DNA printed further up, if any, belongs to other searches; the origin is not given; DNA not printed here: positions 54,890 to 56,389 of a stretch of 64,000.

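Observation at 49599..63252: Methyltransferase-less operon with three SF2 helicases and a nuclease: candidate undescribed defence system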

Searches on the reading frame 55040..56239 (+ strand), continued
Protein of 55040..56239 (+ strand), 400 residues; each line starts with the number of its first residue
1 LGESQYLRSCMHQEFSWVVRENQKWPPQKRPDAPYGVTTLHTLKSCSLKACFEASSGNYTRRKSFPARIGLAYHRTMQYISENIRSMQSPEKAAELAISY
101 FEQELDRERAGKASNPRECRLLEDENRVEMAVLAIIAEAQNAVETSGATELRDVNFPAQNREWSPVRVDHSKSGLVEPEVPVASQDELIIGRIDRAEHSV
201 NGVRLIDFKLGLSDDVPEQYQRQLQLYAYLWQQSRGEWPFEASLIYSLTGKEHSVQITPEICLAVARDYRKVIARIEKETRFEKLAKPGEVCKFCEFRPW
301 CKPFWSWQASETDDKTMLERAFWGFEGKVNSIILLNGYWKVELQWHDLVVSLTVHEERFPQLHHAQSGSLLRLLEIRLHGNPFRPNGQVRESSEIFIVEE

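Call 71: predict_structure(alignment_id=A1)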
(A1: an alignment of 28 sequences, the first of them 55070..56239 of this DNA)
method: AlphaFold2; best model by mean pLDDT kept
length: 390 residues; sequences in the alignment: 28
mean_pLDDT: 88.2   pTM: 0.81
mean pLDDT of the five models: 88.2, 88.1, 87.2, 86.5, 86.1
residues with pLDDT >= 90: 265; 70-90: 93; 50-70: 7; < 50: 25
segments of 3 or more residues with pLDDT < 50: 140-162
pLDDT, mean of each block of 10 residues (from residue 1): 76 88 95 93 86 91 91 85 96 98 91 92 92 69 36 36 72 97 93 94 88 98 98 92 97 98 95 88 88 92 88 94 97 95 94 96 93 91 91
secondary structure, 60 per line:
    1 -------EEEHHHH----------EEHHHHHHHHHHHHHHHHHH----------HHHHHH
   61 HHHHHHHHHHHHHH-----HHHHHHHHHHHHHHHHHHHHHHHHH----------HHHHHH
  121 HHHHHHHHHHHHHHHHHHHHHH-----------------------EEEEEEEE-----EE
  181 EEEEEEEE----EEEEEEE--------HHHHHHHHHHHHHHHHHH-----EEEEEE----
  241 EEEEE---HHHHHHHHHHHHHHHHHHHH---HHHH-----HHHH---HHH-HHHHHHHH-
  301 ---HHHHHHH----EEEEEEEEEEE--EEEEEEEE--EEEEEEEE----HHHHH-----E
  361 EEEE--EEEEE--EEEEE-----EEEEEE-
elements in order: E8-10 H11-14 H27-44 H55-74 H80-104 H115-142 E166-173 E179-188 E193-199 H208-225 E231-236 E241-245 H249-268 H272-275 H281-284 H292-299 H304-310 E315-325 E328-335 E338-345 H350-354 E360-364 E367-371 E374-378 E384-389

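Call 73: fold_search(model_id=the predicted structure, library=pdb)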
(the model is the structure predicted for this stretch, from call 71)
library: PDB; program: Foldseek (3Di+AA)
matches with E <= 10: 812; with E <= 0.001: 24
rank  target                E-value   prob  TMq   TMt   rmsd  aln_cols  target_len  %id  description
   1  5ean_A                3.4e-07  1.00  0.32  0.14  21.0       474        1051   13  Crystal structure of Dna2 in complex with a 5' overhang DNA (released 2015-11-18)
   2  9iab_A                8.3e-07  1.00  0.38  0.52  10.4       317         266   13  Structure of the Argonaute-associated Cas4 family protein 1 (ACE1) from Chroococcidiopsis thermalis (CtACE1) (released 2025-04-23)
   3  5eax_A                1.2e-06  1.00  0.37  0.17  17.9       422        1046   15  Crystal structure of Dna2 in complex with an ssDNA (released 2015-11-18)
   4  5eaw_A                1.5e-06  1.00  0.36  0.16  18.8       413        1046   15  Crystal structure of Dna2 nuclease-helicase (released 2015-11-18)
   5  9iac_A                2.8e-06  1.00  0.36  0.49  12.0       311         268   12  Structure of the Argonaute-associated Cas4 family protein 1 (ACE1) from Microcystis aeruginosa (MaACE1) (released 2025-04-23)
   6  9iab_B                3.0e-06  1.00  0.34  0.46  12.3       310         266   12  Structure of the Argonaute-associated Cas4 family protein 1 (ACE1) from Chroococcidiopsis thermalis (CtACE1) (released 2025-04-23)
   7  9iac_B                3.9e-06  1.00  0.37  0.49  11.9       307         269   12  Structure of the Argonaute-associated Cas4 family protein 1 (ACE1) from Microcystis aeruginosa (MaACE1) (released 2025-04-23)
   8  6ppu_A                7.6e-06  1.00  0.45  0.30   5.5       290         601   16  Cryo-EM structure of AdnAB-AMPPNP-DNA complex (released 2019-11-20)
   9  8d3l_I                3.4e-05  1.00  0.30  0.51  12.0       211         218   17  Type I-C Cas4-Cas1-Cas2 complex bound to a PAM/PAM prespacer (released 2022-11-02)
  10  8d3l_J                7.3e-05  1.00  0.29  0.49   8.6       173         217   17  Type I-C Cas4-Cas1-Cas2 complex bound to a PAM/PAM prespacer (released 2022-11-02)
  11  7lw9_A                7.3e-05  1.00  0.31  0.43   9.6       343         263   11  Human Exonuclease 5 crystal structure in complex with ssDNA, Sm, and Na (released 2021-07-14)
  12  8d3q_J                9.6e-05  1.00  0.29  0.54   5.5       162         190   17  Type I-C Cas4-Cas1-Cas2 complex bound to a PAM/NoPAM prespacer (released 2022-11-02)
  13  4ic1_B                1.0e-04  1.00  0.23  0.40  12.6       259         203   13  Crystal structure of SSO0001 (released 2013-01-16)
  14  4ic1_D                1.6e-04  1.00  0.24  0.42  10.1       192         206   17  Crystal structure of SSO0001 (released 2013-01-16)
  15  4r5q                  3.4e-04  1.00  0.24  0.40   6.9       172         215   16  Crystal structure and nuclease activity of the CRISPR-associated Cas4 protein Pcal_0546 from Pyrobaculum calidifontis co (released 2014-09-17)
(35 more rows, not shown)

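Call 75: find_encoding_contigs(protein=P0191, flank=10000, max_places=2)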
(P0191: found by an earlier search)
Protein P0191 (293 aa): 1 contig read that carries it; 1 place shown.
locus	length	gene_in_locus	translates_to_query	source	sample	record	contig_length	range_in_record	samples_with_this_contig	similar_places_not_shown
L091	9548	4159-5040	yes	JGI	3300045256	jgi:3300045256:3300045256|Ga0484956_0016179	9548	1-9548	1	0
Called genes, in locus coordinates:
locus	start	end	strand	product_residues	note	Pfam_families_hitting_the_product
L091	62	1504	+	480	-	-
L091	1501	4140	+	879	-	PF00270:DEAD, PF04851:ResIII (weak), PF00271:Helicase_C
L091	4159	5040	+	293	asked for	PF28110:DpdG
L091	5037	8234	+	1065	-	-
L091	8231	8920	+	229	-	-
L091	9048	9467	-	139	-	-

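Call 76: find_encoding_contigs(protein=P0005, flank=10000, max_places=2)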
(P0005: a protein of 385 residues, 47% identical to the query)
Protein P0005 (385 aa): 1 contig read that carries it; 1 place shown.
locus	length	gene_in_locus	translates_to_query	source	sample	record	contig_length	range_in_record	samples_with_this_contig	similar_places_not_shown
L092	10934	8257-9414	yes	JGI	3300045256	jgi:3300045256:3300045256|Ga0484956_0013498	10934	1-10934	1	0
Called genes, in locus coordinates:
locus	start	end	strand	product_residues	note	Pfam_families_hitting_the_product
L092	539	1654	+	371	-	PF13495:Phage_int_SAM_4 (faint), PF00589:Phage_integrase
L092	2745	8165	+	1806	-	PF00270:DEAD, PF27116:YjiV_N, PF00271:Helicase_C (weak), PF09369:MZB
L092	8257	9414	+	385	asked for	PF12705:PDDEXK_1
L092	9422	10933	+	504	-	?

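Call 81: search_protein_families(library=pfam, proteins=[L003:13177-16248:+], max_evalue=5)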
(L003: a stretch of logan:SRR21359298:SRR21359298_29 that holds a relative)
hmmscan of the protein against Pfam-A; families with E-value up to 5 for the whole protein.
L003:13177-16248:+ (1024 aa): 12 families
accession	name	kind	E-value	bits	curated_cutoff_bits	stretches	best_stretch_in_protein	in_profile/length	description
PF13401.12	AAA_22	-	8.5e-07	29.8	27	1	80-151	7-72/130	AAA domain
PF13191.12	AAA_16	-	3.3e-06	28.1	32.6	1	64-342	10-151/167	AAA ATPase domain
PF05729.18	NACHT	-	0.00014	22.1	26.7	1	81-282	3-161/167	NACHT domain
PF24883.2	NPHP3_N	-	0.0057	17.3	24.8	1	75-148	19-91/164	Nephrocystin 3, N-terminal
PF05621.17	TniB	-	0.017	15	22.4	1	64-139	21-97/189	Bacterial TniB protein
PF13604.12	AAA_30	-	0.02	15.1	27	1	68-106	8-46/191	AAA domain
PF02223.23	Thymidylate_kin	-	0.022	14.9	27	1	84-156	2-65/185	Thymidylate kinase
PF01443.25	Viral_helicase1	-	0.026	14.8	21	1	82-106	2-22/228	Viral superfamily 1 RNA helicase core domain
PF09848.15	SLFN-g3_helicase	-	0.033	13.9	24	1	81-158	4-74/354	Schlafen group 3, DNA/RNA helicase domain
PF25201.1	nSTAND6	-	0.038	14.5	27.7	1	64-108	6-48/148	Novel STAND NTPase 6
PF10923.14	BrxC_BrxD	-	0.087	12.2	22.2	1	52-101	24-72/414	BREX system ATP-binding protein BrxC/D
PF13245.12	AAA_19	-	0.16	12.5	25.1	1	78-130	11-62/134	AAA domain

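Call 82: find_related_loci(query=A1, collection=viral_contigs, flank=10000)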
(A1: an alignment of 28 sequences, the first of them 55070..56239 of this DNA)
Query A1 (390 aa) in viral_contigs; peptide patterns used: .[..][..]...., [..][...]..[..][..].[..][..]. (x = any residue, [..] = any of these).
44 stretches matched a pattern, but none encodes a relative of the query by tblastn (E <= 1e-3).

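Call 84: search_dna_similar(query=window:55070-56239:+, collection=plasmids, mode=protein, max_rows=10, max_evalue=1e-8)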
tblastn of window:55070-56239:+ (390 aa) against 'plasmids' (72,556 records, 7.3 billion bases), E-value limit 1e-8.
Records with a match: 1; places in all: 1; records where one place covers at least 80% of the query: 1.
Best place of each record, by identity: <60% 1.
By first word of the organism name: Meiothermus 1.
By predicted mobility (MOB-suite, as given by PLSDB): non-mobilizable 1.
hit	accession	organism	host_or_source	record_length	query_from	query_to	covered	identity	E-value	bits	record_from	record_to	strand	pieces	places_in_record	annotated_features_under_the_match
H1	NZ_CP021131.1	Meiothermus taiwanensis WR-220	-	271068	4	388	99%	37.9%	1e-67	239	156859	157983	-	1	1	none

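Call 85: get_annotated_region(hit=H1, flank=12000)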
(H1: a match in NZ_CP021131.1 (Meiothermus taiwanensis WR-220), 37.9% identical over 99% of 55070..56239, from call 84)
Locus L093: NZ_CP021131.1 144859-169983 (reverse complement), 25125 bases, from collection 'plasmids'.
description: Meiothermus taiwanensis WR-220 plasmid pMtWR-220, complete sequence
organism: Meiothermus taiwanensis WR-220 (NCBI taxid 1339250)
taxonomy: Bacteria; Deinococcota; Deinococci; Thermales; Thermaceae; Meiothermus; Meiothermus taiwanensis; Meiothermus taiwanensis WR-220
host: -; source: -; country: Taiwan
typing (MOB-suite, as given by PLSDB): non-mobilizable
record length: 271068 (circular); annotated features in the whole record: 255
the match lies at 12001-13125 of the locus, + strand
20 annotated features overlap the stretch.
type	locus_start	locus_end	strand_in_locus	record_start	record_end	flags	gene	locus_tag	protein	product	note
CDS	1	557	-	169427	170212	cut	-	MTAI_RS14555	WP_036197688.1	ABC transporter permease subunit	-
CDS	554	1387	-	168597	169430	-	-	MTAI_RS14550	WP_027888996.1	ABC transporter permease subunit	GO:0055085 - transmembrane transport [Evidence IEA]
CDS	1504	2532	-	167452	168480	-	-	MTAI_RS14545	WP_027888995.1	extracellular solute-binding protein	-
CDS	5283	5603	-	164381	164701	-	-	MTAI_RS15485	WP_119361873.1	hypothetical protein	-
CDS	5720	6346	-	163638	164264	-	-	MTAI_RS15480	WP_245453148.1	transposase family protein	-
CDS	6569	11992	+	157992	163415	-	-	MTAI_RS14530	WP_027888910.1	DEAD/DEAH box helicase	-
CDS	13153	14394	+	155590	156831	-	-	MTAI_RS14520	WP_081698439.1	Druantia anti-phage system protein DruA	-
CDS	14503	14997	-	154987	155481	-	-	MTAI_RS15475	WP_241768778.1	hypothetical protein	-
CDS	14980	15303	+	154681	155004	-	-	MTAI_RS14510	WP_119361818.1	hypothetical protein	-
CDS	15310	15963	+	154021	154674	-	-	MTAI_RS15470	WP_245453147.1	transposase family protein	-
CDS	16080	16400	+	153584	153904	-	-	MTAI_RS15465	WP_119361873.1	hypothetical protein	-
CDS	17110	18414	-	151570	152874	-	-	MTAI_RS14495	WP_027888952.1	nitrate/sulfonate/bicarbonate ABC transporter ATP-binding protein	-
CDS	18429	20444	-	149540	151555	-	-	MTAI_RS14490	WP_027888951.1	ABC transporter permease subunit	GO:0055085 - transmembrane transport [Evidence IEA]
CDS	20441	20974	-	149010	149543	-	-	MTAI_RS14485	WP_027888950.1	2-phosphoglycerate kinase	-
CDS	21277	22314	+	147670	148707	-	-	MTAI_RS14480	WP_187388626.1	transposase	-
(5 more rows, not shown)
